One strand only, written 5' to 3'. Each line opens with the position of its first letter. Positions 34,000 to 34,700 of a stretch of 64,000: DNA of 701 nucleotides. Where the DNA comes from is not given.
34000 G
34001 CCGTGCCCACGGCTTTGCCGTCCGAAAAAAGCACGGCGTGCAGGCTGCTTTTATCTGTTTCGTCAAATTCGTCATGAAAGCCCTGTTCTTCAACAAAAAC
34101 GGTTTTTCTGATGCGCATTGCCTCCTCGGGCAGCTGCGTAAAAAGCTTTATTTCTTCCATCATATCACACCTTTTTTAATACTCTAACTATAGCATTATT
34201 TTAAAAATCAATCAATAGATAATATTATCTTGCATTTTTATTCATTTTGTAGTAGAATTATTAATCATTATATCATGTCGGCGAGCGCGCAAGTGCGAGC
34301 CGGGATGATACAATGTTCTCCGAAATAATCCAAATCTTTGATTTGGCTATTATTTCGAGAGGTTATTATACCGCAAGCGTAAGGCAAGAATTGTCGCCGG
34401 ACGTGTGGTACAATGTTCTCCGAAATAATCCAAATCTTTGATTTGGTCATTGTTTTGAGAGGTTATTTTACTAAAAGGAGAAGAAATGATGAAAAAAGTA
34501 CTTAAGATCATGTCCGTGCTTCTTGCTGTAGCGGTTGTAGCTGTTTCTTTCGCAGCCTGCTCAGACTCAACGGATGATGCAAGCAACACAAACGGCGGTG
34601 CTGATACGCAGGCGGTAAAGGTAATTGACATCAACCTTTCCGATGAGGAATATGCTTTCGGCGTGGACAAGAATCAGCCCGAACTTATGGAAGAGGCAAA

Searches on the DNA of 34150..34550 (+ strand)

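Call 4: search_rna_families(source=window, start=34150, end=34550, threshold=evalue, max_evalue=10, show_alignments=4)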
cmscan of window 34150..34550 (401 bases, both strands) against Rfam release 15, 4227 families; matches with E-value up to 10: 4.
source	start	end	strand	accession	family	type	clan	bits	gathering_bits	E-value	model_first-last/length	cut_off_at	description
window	34340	34436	-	RF04125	MIR9408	Gene; miRNA;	-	22.8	90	0.037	1-117/117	no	MIR9408 microRNA precursor family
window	34196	34328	-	RF01699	Clostridiales-1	Gene; sRNA;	-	17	48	0.26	1-166/166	no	Clostridiales-1 RNA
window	34481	34524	+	RF00071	SNORD73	Gene; snRNA; snoRNA; CD-box;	-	16.8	42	4.4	1-72/72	no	Small nucleolar RNA SNORD73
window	34404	34488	+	RF01054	preQ1-II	Cis-reg; riboswitch;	-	15.7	47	7.4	1-99/99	no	PreQ1-II (pre queuosine) riboswitch aptamer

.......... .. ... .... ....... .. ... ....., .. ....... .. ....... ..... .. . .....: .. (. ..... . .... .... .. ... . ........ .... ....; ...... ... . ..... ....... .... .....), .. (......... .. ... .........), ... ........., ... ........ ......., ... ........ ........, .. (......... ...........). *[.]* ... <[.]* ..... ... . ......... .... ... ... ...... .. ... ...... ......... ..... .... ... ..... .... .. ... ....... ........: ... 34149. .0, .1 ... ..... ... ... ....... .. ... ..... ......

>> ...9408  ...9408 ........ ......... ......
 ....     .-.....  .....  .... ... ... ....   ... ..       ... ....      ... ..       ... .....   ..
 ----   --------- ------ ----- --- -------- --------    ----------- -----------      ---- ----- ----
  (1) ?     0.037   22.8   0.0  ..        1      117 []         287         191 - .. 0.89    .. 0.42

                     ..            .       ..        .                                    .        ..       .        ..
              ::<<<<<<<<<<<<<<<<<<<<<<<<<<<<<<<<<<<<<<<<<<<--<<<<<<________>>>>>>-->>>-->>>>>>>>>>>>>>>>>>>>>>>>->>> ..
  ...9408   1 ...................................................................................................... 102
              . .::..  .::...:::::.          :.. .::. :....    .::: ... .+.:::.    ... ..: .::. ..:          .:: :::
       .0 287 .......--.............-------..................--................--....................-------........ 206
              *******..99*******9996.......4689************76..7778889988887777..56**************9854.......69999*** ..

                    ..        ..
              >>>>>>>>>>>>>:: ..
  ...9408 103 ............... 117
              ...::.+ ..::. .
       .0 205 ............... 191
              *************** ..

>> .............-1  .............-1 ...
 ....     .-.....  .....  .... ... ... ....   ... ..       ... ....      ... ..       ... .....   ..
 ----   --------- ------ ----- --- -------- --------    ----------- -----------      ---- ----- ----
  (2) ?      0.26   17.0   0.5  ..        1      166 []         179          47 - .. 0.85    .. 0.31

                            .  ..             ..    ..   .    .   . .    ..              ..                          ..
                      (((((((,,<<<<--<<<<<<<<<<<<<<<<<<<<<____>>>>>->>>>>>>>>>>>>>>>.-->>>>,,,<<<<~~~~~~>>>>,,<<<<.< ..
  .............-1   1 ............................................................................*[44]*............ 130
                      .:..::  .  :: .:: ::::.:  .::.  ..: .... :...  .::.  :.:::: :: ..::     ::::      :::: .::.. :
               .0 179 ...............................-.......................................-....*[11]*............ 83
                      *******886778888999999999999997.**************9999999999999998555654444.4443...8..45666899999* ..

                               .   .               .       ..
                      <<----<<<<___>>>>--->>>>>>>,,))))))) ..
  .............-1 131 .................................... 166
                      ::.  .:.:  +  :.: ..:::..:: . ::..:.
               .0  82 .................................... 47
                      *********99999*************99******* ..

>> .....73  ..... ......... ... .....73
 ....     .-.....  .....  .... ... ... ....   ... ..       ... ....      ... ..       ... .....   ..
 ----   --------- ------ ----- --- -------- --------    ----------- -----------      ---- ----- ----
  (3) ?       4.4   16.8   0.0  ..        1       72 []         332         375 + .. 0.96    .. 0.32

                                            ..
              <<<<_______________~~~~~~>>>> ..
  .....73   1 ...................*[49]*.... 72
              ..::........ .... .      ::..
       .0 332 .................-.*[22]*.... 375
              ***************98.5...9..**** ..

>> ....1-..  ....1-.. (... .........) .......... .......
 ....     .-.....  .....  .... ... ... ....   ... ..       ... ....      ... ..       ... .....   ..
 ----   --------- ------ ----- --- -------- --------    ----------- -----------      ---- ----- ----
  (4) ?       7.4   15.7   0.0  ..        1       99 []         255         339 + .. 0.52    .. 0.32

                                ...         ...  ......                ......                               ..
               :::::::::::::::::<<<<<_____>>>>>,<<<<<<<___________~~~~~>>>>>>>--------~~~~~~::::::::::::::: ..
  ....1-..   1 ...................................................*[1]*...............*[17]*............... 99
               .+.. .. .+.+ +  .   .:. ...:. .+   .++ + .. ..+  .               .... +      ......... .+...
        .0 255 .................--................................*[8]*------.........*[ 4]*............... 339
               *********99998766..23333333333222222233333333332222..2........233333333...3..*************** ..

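Call 39: build_rna_model(alignment_id=A1, structure=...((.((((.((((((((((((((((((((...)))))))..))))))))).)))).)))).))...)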
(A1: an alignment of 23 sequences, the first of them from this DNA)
Model R1 built from alignment A1 (23 sequences, 68 columns); structure: as given.
model positions 68; base pairs 26; branch points 0; effective number of sequences 2.02; information 0.826 bits per position. Calibrated on 0.2 Mb of random sequence (short: E-values are rough).
structure used (alignment columns):
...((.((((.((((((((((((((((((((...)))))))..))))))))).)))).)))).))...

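Call 40: search_with_rna_model(model_id=R1, source=window, filters=off, max_evalue=10)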
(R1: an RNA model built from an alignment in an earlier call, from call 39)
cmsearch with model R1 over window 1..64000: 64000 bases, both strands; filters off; matches with E-value up to 10: 10.
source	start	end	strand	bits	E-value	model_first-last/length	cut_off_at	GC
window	34306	34373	+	95.3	1.6e-21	1-68/68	no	0.32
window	34406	34473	+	88.3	9.9e-20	1-68/68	no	0.31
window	34306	34373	-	38.4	5e-07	1-68/68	no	0.32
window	34406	34473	-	29.4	9.9e-05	1-68/68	no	0.31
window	40397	40453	-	17.3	0.12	1-68/68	no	0.33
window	41517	41574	+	15.3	0.38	1-68/68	no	0.34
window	4961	4996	+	12.9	1.6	1-68/68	no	0.39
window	60662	60692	+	10.8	5.4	1-68/68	no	0.65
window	4354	4413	+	10.3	7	1-68/68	no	0.35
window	6930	6973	-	10.3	7.1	1-68/68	no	0.32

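Call 41: search_with_rna_model(model_id=R1, sources=[L008, L011, L014, L017, L029, L034, L036, L037, L038, L041, L043, L045, L048, L054, L055, L056, L093, L094, L095, L096, L097, L098, L099, L100, L101, L102, L103], max_evalue=1)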
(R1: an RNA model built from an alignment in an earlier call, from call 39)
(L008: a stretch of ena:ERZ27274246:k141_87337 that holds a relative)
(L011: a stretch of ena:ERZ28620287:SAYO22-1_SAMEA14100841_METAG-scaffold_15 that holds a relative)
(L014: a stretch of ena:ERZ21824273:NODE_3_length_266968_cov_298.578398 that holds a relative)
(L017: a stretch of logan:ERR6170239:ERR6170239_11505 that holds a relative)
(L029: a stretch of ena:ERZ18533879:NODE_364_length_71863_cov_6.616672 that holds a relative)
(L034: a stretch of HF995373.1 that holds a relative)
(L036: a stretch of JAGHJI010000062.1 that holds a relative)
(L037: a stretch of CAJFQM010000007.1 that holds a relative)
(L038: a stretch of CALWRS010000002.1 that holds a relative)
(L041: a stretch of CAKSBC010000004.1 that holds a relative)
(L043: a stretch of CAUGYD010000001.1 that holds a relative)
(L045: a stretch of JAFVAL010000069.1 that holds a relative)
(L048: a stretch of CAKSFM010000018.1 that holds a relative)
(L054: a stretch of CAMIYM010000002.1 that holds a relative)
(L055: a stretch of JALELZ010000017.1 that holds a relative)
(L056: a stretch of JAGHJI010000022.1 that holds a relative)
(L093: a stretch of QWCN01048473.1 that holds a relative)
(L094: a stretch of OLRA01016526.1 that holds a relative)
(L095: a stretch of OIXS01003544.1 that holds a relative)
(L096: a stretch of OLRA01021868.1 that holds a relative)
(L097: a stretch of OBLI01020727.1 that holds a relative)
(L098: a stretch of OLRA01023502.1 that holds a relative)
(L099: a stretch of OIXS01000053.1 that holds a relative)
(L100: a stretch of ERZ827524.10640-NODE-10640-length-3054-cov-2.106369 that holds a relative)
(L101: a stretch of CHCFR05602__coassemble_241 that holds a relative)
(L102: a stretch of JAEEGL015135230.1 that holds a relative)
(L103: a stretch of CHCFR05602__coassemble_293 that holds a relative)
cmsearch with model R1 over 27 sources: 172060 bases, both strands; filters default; matches with E-value up to 1: 47.
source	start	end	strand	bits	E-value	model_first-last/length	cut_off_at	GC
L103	8213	8280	+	97.1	1.5e-21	1-68/68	no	0.37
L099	11174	11241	-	94.5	7.4e-21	1-68/68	no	0.31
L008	2821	2888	+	93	1.8e-20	1-68/68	no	0.34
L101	1946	2013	-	92.8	2e-20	1-68/68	no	0.29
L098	15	82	+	91.9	3.4e-20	1-68/68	no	0.32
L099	11274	11341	-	91.4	4.5e-20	1-68/68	no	0.35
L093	4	71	+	91.1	5.4e-20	1-68/68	no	0.28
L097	1264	1331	+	91.1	5.4e-20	1-68/68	no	0.28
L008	2921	2988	+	90.9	5.8e-20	1-68/68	no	0.34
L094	18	85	+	90.7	6.5e-20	1-68/68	no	0.31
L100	622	689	-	90.7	6.5e-20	1-68/68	no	0.31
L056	330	397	-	88.4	2.6e-19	1-68/68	no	0.41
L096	953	1020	+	87.6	4.2e-19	1-68/68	no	0.31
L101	2131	2198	-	86.9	6.3e-19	1-68/68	no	0.37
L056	428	495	-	86.4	8.3e-19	1-68/68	no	0.31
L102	9907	9974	-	86.3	8.9e-19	1-68/68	no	0.4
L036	5777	5844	+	86.2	9.3e-19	1-68/68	no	0.35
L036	5864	5931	+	85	1.9e-18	1-68/68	no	0.31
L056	243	310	-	84.4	2.6e-18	1-68/68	no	0.31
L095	5493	5560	-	84.3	2.9e-18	1-68/68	no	0.38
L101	2044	2111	-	84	3.3e-18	1-68/68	no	0.35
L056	515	582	-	83.7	4.1e-18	1-68/68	no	0.38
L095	5406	5473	-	81.7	1.3e-17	1-68/68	no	0.32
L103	8213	8280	-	40.9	3.2e-07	1-68/68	no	0.37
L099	11174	11241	+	39.8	6.1e-07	1-68/68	no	0.31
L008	2821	2888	-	37.7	2e-06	1-68/68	no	0.34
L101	1946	2013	+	36.7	3.6e-06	1-68/68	no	0.29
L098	15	82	-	36.4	4.5e-06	1-68/68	no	0.32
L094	18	85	-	36.3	4.6e-06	1-68/68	no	0.31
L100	622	689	+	36.3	4.6e-06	1-68/68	no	0.31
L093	4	71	-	36.3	4.7e-06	1-68/68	no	0.28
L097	1264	1331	-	36.3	4.7e-06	1-68/68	no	0.28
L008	2921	2988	-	35.4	7.8e-06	1-68/68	no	0.34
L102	9907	9974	+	34.6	1.2e-05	1-68/68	no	0.4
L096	953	1020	-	34.1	1.7e-05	1-68/68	no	0.31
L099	11274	11341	+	34.1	1.7e-05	1-68/68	no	0.35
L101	2044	2111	+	30.6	0.00013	1-68/68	no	0.35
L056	428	495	+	29.8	0.00021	1-68/68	no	0.31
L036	5864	5931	-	29.7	0.00022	1-68/68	no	0.31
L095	5493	5560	+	29.3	0.00028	1-68/68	no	0.38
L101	2134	2198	+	28.9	0.00036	1-68/68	no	0.34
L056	243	310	+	28.7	0.0004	1-68/68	no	0.31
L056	516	582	+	28.6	0.00044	1-68/68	no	0.37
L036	5777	5844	-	27.6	0.00078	1-68/68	no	0.35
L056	331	397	+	25.8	0.0022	1-68/68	no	0.4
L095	5407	5472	+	25.7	0.0023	1-68/68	no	0.33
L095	5580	5603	-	21.1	0.034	45-68/68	5'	0.46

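Call 52: search_dna_similar(query=window:34262-34485:+, collection=plasmids, mode=distant, max_evalue=0.001, max_rows=10)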
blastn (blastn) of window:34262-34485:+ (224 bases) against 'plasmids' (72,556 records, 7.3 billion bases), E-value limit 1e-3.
No match.

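Call 53: search_dna_similar(query=window:34262-34485:+, collection=phages, mode=distant, max_evalue=0.001, max_rows=10)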
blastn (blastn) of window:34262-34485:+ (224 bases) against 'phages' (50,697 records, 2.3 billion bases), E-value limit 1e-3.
No match.

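Call 66: search_with_rna_model(model_id=R1, sources=[L104, L105, L106], max_evalue=1)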
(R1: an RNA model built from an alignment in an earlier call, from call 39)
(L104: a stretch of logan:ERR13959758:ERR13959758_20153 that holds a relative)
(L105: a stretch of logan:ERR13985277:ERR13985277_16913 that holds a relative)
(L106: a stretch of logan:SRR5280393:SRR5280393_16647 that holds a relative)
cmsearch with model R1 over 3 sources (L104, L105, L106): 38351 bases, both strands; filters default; matches with E-value up to 1: 0.
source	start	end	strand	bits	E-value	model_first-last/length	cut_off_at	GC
